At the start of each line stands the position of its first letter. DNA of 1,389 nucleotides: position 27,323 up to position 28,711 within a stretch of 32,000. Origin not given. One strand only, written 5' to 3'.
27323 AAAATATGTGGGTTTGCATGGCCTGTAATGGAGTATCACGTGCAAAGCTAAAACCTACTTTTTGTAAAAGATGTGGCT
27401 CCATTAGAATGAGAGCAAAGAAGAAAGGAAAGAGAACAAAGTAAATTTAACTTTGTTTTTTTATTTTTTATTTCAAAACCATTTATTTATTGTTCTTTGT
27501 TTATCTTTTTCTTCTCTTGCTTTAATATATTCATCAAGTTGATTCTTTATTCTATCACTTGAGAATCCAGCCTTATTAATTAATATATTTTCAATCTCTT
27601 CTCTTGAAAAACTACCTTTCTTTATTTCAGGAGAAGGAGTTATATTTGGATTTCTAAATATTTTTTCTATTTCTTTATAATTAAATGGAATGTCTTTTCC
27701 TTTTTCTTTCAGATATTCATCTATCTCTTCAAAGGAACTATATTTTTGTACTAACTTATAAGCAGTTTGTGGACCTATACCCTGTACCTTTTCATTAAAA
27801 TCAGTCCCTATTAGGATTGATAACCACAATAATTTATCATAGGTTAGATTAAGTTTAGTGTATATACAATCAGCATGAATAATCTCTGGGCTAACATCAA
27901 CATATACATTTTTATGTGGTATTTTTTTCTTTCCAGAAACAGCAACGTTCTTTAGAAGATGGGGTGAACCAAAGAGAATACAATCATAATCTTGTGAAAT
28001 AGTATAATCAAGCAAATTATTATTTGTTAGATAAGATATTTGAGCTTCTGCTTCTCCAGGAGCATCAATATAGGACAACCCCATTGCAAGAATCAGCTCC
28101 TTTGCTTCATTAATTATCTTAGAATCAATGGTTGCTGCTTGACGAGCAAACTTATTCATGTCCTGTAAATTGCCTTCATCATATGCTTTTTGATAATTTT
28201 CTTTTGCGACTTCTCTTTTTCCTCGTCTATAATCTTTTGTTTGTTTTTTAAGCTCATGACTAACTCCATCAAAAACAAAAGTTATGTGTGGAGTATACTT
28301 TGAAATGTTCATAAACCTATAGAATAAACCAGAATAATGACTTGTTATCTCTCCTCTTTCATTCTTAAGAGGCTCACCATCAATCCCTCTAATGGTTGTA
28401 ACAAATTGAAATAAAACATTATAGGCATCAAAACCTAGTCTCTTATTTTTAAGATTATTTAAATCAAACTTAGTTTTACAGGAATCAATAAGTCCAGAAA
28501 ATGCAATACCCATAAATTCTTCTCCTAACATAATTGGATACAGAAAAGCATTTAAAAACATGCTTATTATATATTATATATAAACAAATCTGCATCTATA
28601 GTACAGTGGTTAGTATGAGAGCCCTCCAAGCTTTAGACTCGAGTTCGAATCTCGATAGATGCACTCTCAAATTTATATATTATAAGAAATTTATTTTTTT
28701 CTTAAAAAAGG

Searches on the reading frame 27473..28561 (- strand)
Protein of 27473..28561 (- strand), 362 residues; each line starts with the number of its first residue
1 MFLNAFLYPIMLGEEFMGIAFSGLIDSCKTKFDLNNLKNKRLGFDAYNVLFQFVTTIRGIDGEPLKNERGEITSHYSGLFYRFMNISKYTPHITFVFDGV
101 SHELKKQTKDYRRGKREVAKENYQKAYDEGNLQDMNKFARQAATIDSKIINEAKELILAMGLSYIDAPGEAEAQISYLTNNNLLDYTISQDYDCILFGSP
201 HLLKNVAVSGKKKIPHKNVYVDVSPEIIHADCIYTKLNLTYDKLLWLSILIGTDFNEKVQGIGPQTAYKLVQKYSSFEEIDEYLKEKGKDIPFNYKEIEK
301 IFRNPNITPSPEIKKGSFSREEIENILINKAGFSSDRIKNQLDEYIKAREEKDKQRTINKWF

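Call 53: search_protein_families(library=pfam, proteins=[window:27473-28561:-], max_evalue=0.001)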
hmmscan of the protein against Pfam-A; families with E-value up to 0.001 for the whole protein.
window:27473-28561:- (362 aa): 3 families
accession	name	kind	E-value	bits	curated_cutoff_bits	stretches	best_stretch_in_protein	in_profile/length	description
PF00867.23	XPG_I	-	3.8e-23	82.1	24.9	1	161-254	1-89/89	XPG I-region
PF00752.23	XPG_N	-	6.7e-12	46.2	22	1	21-117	6-99/101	XPG N-terminal domain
PF01367.25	5_3_exonuc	-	0.00068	20.5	40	0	258-287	22-52/97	5'-3' exonuclease, C-terminal SAM fold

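Call 65: find_homologous_proteins(query=window:27473-28561:-, max_evalue=1e-20)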
Query window:27473-28561:- (362 aa): 334 proteins with E <= 1e-20 among 3898 candidates; the best 120 are listed.
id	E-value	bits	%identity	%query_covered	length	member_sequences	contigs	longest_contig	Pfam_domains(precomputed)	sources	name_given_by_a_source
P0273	2.2e-233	792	100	97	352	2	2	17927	PF00867.24,PF00752.24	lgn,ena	-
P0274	4.8e-205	699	89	96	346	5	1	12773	PF00867.24,PF00752.24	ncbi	ncbi:MAG: hypothetical protein WCF78_02045 [archaeon]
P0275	9.1e-186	636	81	96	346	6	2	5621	PF00867.24,PF00752.24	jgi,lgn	-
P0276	7.5e-145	501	62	96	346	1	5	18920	PF00867.24,PF00752.24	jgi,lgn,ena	-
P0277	9.6e-136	471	59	96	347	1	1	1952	PF00867.24,PF00752.24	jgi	jgi:flap endonuclease-1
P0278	9.6e-136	471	60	96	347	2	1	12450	PF00867.24,PF00752.24,PF01367.26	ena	-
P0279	7.7e-135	468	59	96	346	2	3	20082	PF00867.24,PF00752.24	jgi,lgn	-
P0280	2.8e-134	466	58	96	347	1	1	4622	PF00867.24,PF00752.24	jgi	-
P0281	6.2e-132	459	59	96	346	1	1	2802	PF00867.24,PF00752.24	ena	-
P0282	7.9e-132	458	59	96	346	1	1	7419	PF00867.24,PF00752.24,PF01367.26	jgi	-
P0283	3.2e-131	456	58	96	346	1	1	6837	PF00867.24,PF00752.24,PF01367.26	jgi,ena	jgi:flap endonuclease-1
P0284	3.4e-131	456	60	96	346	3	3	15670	PF00867.24,PF00752.24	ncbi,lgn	-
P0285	4.8e-131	456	59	96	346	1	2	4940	PF00867.24,PF00752.24,PF01367.26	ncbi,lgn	-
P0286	1.1e-130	454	59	96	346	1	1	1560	PF00867.24,PF00752.24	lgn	-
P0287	1.3e-130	454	58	96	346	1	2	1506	PF00867.24,PF00752.24,PF01367.26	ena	-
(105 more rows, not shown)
